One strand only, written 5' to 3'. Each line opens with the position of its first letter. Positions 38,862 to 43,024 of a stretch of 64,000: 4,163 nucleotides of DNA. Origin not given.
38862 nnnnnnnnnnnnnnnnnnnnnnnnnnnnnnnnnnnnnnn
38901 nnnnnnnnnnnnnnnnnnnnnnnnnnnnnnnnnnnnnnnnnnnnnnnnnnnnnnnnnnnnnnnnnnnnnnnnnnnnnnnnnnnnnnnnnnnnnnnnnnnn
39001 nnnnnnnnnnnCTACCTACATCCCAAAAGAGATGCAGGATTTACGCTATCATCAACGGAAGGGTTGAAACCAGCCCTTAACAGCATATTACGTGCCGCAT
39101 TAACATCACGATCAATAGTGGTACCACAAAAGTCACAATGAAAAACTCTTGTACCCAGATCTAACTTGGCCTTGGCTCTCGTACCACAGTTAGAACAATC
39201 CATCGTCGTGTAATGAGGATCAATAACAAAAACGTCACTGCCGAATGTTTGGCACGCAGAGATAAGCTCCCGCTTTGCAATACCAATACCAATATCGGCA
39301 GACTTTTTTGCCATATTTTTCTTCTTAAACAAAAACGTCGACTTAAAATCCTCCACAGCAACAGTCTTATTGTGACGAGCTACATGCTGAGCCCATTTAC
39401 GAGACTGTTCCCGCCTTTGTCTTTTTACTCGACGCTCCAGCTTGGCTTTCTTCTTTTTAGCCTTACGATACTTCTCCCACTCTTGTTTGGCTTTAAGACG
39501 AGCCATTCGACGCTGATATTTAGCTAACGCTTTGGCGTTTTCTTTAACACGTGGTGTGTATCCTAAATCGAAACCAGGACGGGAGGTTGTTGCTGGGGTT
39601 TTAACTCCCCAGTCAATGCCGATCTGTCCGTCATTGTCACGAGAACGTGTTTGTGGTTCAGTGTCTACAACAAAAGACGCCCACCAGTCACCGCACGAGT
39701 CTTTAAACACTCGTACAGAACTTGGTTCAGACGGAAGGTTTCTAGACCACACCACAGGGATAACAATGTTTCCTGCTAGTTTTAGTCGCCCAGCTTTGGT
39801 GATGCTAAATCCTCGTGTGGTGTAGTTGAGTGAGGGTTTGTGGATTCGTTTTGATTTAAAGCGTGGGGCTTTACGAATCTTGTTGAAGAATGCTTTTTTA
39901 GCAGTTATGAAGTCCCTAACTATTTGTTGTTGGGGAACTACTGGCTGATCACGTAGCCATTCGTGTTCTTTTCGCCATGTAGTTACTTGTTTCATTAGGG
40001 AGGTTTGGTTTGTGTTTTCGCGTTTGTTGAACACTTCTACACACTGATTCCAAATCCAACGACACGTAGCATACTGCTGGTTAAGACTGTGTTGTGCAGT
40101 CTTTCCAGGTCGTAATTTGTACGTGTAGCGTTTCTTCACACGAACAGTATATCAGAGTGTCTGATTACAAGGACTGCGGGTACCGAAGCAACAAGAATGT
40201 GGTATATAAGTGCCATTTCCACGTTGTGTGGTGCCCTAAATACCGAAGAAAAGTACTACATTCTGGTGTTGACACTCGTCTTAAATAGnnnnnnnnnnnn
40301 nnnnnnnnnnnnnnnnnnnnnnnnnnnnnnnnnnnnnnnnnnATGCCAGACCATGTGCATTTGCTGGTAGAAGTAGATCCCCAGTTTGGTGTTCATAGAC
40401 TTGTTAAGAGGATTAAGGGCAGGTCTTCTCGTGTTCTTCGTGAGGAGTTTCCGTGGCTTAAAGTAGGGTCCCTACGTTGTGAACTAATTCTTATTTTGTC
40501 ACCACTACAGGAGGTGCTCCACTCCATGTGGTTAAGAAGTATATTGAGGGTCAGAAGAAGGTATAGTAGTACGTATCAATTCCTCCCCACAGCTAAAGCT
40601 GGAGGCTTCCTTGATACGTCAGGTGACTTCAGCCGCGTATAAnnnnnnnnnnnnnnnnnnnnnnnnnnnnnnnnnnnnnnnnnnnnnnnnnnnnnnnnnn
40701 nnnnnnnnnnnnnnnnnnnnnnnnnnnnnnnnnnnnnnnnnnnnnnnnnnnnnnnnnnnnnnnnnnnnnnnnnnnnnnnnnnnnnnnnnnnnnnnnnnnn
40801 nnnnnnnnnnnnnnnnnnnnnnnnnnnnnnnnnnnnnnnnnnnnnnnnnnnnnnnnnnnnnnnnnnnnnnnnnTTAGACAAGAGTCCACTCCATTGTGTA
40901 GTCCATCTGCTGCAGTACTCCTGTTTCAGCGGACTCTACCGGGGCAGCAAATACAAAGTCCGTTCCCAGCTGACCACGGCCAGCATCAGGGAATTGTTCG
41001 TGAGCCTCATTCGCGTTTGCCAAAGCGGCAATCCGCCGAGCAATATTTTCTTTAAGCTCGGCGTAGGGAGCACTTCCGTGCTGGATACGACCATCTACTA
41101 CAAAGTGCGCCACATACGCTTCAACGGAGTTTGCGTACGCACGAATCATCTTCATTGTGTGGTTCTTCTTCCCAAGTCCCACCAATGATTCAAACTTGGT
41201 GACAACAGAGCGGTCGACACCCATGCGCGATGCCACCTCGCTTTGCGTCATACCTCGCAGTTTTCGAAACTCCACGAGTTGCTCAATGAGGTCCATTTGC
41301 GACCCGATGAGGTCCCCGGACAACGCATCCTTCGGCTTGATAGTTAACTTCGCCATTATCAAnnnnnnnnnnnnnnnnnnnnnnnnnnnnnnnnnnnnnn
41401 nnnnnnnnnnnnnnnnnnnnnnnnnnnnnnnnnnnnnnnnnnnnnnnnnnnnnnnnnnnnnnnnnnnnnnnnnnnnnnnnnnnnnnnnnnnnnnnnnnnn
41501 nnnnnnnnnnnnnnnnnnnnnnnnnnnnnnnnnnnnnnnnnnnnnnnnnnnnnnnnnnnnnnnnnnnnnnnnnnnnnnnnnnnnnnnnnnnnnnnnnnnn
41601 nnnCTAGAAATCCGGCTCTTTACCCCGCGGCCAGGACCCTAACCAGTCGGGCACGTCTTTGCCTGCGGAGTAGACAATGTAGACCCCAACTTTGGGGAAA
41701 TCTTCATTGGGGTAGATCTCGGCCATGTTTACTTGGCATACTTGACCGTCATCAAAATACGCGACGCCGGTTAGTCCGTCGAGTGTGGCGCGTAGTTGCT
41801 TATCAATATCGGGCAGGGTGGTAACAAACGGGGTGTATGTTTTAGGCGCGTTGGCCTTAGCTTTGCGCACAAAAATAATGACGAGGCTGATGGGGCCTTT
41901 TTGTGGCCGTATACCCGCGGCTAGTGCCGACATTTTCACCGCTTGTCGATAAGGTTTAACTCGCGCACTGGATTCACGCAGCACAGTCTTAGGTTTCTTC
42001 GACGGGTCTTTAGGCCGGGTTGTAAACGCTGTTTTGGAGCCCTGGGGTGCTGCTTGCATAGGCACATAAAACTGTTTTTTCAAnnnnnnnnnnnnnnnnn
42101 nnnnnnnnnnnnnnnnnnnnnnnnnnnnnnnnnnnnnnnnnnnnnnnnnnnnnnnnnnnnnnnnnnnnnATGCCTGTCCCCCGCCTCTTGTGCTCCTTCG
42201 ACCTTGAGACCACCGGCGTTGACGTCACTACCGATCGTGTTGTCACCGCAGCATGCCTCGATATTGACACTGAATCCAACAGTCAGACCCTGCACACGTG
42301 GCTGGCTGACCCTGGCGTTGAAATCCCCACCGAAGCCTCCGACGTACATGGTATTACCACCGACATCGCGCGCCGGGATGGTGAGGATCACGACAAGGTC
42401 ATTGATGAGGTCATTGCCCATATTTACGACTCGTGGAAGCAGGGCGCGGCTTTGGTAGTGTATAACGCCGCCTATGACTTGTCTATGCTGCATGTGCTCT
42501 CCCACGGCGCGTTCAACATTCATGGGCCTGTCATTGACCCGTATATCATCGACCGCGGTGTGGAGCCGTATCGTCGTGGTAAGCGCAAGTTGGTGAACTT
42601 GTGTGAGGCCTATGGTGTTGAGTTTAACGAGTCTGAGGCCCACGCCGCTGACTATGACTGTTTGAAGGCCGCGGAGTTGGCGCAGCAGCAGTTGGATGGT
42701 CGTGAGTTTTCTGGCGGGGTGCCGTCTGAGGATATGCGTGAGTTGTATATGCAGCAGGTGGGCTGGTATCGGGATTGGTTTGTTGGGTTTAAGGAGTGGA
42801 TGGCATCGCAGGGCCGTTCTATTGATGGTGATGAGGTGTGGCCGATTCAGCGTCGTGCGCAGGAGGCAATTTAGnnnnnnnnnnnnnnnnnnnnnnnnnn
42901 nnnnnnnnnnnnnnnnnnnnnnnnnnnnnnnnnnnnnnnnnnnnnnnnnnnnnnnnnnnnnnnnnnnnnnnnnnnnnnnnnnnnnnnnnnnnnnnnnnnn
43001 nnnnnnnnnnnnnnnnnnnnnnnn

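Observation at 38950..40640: IS200/IS605 element with intact TnpB but doubly disrupted TnpA, a candidate stand-alone RNA-guided nuclease locus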

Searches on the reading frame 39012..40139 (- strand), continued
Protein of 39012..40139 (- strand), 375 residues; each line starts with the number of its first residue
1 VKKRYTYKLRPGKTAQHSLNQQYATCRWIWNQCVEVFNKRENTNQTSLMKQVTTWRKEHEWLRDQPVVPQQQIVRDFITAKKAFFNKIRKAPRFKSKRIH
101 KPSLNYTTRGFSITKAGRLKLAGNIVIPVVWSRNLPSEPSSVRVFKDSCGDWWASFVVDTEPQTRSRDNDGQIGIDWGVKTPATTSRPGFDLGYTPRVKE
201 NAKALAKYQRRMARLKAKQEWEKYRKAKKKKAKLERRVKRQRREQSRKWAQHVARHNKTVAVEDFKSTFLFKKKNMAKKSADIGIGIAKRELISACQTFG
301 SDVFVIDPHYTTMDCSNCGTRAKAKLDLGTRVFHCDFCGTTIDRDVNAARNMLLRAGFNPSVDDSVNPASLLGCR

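Call 61: find_homologous_proteins(query=L001:2576-4567:-, max_evalue=1e-50)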
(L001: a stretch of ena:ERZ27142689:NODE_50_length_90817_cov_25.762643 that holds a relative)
Query L001:2576-4567:- (663 aa): 20 proteins with E <= 1e-50 among 7228 candidates.
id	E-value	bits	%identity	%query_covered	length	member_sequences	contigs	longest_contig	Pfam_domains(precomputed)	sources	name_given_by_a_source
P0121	0.0e+0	1495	98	100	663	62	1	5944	PF00986.27,PF02518.32,PF01751.29,PF00204.32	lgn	-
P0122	1.8e-267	907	60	99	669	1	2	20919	PF00986.27,PF02518.32,PF01751.29,PF00204.32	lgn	-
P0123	7.1e-263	892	61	100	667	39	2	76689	PF00986.27,PF02518.32,PF01751.29,PF00204.32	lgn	-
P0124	5.8e-256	869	59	100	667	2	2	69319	PF00986.27,PF02518.32,PF01751.29,PF00204.32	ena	-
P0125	1.0e-255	868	58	100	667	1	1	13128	PF00986.27,PF01751.29,PF00204.32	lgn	-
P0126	6.7e-158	545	43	97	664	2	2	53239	PF00986.27,PF02518.32,PF01751.29,PF00204.32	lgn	-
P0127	2.0e-154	534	42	99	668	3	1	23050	PF00986.27,PF01751.29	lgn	-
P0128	1.8e-151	524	42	98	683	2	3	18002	PF00986.27,PF01751.29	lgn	-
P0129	8.8e-151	522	40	97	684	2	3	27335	PF00986.27,PF02518.32,PF01751.29,PF00204.32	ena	-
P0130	3.2e-148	513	42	96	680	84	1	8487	PF00986.27,PF02518.32,PF01751.29,PF00204.32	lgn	-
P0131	3.4e-144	500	41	97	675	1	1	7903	PF00986.27,PF02518.32,PF01751.29,PF00204.32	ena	-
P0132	1.7e-137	478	38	97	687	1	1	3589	PF00986.27,PF02518.32,PF01751.29,PF00204.32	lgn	-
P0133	1.8e-112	395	35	98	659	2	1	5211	PF00986.27,PF02518.32,PF01751.29,PF00204.32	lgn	-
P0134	4.7e-108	380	34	98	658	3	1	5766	PF00986.27,PF02518.32,PF01751.29,PF00204.32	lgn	-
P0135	2.9e-103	365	34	92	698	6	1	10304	PF00986.27,PF01751.29,PF00204.32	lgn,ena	-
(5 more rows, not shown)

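Call 73: search_protein_families(library=pfam, proteins=[L008:2620-2979:+, L008:2972-3439:+, L008:3454-3897:+], max_evalue=0.01)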
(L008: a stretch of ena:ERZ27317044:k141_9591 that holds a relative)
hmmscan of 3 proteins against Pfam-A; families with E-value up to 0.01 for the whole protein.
L008:2620-2979:+ (119 aa): 0 families

L008:2972-3439:+ (155 aa): 0 families

L008:3454-3897:+ (147 aa): 0 families

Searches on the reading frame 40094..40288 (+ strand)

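Call 3: search_protein_families(library=pfam, proteins=[window:40094-40288:+], max_evalue=0.01)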
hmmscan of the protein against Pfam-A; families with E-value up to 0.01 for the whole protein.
window:40094-40288:+ (64 aa): 1 family
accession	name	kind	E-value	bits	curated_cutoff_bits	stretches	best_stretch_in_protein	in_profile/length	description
PF01797.21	Y1_Tnp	-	1.3e-06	28.9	23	1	37-64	2-29/121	Transposase IS200 like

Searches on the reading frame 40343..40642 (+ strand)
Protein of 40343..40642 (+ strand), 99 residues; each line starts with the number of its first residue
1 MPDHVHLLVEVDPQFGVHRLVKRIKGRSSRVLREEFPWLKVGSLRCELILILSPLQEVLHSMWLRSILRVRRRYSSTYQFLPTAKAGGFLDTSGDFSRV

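Call 3: search_protein_families(library=pfam, proteins=[window:40343-40642:+], max_evalue=0.01)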
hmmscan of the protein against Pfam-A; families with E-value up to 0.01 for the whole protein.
window:40343-40642:+ (99 aa): 1 family
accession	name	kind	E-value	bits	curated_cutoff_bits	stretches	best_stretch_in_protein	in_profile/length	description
PF01797.21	Y1_Tnp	-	4.9e-12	46.5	23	1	1-40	49-88/121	Transposase IS200 like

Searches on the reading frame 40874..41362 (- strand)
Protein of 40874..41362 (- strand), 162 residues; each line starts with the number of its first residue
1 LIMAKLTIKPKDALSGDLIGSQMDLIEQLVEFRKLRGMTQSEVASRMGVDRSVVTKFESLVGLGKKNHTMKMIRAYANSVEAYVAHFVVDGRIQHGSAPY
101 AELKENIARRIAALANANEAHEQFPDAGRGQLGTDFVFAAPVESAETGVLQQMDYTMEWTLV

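Call 3: search_protein_families(library=pfam, proteins=[window:40874-41362:-], max_evalue=0.01)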
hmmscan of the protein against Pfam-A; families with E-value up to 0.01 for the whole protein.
window:40874-41362:- (162 aa): 4 families
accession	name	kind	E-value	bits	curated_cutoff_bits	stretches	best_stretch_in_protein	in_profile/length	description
PF01381.28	HTH_3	-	2.8e-06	27.7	23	1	31-59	3-31/55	Helix-turn-helix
PF13560.12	HTH_31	-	0.0005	20.8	27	1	28-64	5-37/64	Helix-turn-helix domain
PF04545.22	Sigma70_r4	-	0.0064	16.4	24.1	0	28-54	11-37/50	Sigma-70, region 4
PF17762.8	HTH_ParB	-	0.0086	16.7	22.6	0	35-66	18-49/102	ParB HTH domain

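Call 31: find_encoding_contigs(protein=window:40874-41362:-, flank=4000, max_places=8)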
Protein window:40874-41362:- (162 aa): no gene with exactly this product is on record in the collection.

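Call 32: find_encoding_contigs(protein=window:40874-41356:-, flank=4000, max_places=8)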
Protein window:40874-41356:- (160 aa): 23 contigs read that carry it; 8 places shown.
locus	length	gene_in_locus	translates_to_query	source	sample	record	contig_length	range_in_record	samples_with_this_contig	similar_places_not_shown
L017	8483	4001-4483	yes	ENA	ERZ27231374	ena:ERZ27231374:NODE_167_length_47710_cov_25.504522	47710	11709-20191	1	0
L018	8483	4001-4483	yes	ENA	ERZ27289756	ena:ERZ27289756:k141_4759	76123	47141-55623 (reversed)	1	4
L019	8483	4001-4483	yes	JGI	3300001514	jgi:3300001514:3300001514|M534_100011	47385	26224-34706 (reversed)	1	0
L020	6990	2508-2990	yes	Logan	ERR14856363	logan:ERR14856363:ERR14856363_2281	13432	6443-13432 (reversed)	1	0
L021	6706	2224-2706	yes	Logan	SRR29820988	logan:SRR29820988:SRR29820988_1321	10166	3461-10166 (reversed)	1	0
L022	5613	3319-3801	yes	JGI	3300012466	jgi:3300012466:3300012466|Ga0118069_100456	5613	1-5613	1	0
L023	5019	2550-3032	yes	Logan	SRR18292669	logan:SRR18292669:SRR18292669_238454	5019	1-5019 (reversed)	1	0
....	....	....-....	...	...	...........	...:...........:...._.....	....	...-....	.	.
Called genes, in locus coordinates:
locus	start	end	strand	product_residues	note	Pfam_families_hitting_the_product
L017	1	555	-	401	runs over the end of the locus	-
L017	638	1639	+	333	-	PF00089:Trypsin (faint)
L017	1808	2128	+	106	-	-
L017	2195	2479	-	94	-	-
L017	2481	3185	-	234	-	PF00929:RNase_T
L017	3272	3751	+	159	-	PF05866:RusA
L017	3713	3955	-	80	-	-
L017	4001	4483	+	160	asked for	PF01381:HTH_3 (weak)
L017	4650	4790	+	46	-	-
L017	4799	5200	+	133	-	-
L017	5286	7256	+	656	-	PF00476:DNA_pol_A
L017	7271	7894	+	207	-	PF09449:DUF2020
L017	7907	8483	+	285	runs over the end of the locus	-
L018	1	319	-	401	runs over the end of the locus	-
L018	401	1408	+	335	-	PF00089:Trypsin (faint)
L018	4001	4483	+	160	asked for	PF01381:HTH_3 (weak)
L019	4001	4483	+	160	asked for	PF01381:HTH_3 (weak)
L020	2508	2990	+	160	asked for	PF01381:HTH_3 (weak)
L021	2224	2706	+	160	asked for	PF01381:HTH_3 (weak)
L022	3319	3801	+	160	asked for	PF01381:HTH_3 (weak)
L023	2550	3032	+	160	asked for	PF01381:HTH_3 (weak)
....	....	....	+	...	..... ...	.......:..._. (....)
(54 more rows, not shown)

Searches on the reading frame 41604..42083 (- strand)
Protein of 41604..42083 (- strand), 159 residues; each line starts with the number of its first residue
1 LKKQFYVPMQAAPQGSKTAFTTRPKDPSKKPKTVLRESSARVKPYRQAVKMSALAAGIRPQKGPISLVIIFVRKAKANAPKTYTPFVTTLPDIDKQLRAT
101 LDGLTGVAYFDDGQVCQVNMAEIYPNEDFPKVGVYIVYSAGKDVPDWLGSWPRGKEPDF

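Call 73: search_protein_families(library=pfam, proteins=[window:41604-42083:-], max_evalue=0.01)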
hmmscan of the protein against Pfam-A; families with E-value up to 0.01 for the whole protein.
window:41604-42083:- (159 aa): 1 family
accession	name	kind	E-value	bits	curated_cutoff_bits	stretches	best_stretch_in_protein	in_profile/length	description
PF05866.16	RusA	-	5e-11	43.7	22.8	1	38-136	22-123/124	Endodeoxyribonuclease RusA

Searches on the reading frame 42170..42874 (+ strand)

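Call 73: search_protein_families(library=pfam, proteins=[window:42170-42874:+], max_evalue=0.01)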
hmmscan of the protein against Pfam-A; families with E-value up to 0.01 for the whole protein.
window:42170-42874:+ (234 aa): 2 families
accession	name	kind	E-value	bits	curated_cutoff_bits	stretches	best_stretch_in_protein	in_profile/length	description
PF00929.31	RNase_T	-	6.2e-15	56.5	24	1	10-170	3-163/164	Exonuclease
PF13482.12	RNase_H_2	-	0.0025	18.2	22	0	10-47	3-39/165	RNase_H superfamily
